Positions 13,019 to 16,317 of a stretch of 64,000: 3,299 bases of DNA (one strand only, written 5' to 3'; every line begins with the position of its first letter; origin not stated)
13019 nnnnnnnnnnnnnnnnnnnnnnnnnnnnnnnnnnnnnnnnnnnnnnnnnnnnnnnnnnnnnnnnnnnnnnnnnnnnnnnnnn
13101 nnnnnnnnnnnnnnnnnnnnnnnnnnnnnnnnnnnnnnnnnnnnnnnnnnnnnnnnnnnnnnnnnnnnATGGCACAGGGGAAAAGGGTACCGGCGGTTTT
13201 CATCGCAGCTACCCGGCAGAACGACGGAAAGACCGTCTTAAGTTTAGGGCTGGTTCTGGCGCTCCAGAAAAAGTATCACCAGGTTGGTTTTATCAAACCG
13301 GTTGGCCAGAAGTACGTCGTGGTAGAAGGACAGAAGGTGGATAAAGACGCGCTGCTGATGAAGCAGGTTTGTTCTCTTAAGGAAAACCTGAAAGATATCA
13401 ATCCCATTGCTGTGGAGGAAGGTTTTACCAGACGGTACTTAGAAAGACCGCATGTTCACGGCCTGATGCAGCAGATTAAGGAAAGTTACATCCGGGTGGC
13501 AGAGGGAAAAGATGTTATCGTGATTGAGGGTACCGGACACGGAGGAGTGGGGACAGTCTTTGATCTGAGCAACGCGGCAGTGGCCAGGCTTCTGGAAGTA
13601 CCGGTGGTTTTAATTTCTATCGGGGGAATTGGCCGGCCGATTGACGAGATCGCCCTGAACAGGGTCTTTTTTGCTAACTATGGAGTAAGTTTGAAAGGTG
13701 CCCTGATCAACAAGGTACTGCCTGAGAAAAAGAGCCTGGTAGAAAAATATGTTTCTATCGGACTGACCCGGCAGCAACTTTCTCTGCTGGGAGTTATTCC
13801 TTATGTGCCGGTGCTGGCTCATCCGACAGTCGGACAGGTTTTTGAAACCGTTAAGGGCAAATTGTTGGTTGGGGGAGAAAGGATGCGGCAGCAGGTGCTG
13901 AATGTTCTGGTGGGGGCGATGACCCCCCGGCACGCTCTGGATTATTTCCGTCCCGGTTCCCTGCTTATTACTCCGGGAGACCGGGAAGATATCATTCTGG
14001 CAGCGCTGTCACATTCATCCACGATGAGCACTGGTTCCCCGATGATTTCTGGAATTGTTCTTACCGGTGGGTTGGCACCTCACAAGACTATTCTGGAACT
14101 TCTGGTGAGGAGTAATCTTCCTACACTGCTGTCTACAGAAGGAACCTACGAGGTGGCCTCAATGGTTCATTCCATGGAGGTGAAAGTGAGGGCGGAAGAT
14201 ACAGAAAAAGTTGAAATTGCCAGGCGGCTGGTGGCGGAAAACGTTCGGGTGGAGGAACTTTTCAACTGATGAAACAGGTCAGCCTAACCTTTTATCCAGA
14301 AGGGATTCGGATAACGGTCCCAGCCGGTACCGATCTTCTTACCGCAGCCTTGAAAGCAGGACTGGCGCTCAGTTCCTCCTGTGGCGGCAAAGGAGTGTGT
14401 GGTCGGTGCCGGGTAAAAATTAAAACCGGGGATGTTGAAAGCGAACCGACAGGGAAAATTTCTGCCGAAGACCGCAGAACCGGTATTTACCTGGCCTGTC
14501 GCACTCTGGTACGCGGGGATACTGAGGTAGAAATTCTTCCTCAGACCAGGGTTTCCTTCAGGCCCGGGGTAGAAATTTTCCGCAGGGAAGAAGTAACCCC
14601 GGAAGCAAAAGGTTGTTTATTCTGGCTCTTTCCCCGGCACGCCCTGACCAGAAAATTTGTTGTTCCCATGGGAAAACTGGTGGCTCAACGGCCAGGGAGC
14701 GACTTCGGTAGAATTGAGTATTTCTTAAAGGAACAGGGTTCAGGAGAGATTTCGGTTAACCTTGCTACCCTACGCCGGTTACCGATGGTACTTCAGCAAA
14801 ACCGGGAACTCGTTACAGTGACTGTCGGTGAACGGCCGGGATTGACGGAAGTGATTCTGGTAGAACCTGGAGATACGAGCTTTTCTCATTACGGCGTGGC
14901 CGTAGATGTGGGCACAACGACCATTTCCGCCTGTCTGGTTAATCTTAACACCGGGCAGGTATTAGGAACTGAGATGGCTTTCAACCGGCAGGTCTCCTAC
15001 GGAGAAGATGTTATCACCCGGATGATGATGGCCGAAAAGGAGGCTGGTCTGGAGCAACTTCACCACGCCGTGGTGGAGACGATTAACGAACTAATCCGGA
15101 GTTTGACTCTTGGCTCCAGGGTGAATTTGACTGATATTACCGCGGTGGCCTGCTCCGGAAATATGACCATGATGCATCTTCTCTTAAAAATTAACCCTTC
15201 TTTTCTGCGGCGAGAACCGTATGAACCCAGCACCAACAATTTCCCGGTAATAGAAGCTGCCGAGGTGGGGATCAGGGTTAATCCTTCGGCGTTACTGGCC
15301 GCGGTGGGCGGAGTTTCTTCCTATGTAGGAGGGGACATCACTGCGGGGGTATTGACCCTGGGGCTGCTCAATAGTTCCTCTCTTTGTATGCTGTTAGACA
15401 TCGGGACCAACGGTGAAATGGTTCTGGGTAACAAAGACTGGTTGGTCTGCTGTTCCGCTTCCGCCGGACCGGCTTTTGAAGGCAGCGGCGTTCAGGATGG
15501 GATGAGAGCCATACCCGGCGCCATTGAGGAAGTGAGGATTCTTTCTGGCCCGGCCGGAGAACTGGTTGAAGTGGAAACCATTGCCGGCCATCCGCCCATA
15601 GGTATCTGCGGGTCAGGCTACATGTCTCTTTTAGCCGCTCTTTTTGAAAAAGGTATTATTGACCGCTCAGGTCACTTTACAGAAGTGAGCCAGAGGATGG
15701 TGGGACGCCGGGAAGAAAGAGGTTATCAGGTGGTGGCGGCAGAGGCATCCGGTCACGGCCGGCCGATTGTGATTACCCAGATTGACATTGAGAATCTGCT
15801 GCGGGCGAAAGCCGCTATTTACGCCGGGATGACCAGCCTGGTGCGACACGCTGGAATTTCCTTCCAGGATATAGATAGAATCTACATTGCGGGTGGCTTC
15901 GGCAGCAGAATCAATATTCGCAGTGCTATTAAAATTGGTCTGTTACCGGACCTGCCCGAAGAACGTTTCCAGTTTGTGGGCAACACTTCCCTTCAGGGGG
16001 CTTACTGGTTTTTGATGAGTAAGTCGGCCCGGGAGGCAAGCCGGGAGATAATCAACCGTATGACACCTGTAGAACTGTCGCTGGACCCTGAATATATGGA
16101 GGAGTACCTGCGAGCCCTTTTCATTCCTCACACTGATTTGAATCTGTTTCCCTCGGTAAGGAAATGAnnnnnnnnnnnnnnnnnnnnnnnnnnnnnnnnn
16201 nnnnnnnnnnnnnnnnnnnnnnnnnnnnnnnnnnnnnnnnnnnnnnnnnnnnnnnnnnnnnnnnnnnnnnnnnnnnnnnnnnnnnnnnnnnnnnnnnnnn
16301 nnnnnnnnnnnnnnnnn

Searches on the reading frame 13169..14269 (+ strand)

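Call 66: search_protein_families(library=pfam, proteins=[window:13169-14269:+], max_evalue=0.001)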
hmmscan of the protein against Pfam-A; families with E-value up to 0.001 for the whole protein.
window:13169-14269:+ (366 aa): 3 families
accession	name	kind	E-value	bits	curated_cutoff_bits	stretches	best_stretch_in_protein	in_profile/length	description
PF13500.12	AAA_26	-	1.4e-27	97.3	27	1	9-219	2-197/198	AAA domain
PF07085.17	DRTGG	-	1.8e-27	95.7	25.2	1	224-336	2-105/105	DRTGG domain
PF01656.29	CbiA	-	0.00043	20.7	25.4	1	11-214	2-113/125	CobQ/CobB/MinD/ParA nucleotide binding domain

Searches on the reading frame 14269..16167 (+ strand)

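Call 66: search_protein_families(library=pfam, proteins=[window:14269-16167:+], max_evalue=0.001)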
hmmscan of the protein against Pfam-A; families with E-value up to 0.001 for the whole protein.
window:14269-16167:+ (632 aa): 5 families
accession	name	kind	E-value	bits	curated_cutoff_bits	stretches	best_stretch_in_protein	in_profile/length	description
PF14574.11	RACo_C_ter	-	6e-95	317.7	27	1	372-630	2-260/261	C-terminal domain of RACo the ASKHA domain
PF17651.6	Raco_middle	-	1e-54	185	26.8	1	208-366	1-160/163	RACo middle region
PF00111.32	Fer2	-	6.5e-13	48.9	21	1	10-81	5-76/77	2Fe-2S iron-sulfur cluster binding domain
PF17650.6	RACo_linker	-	9e-10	38.7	26.2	1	125-203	10-84/86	RACo linker region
PF13510.11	Fer2_4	-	0.00033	21.1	22.8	0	5-55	3-60/82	2Fe-2S iron-sulfur cluster binding domain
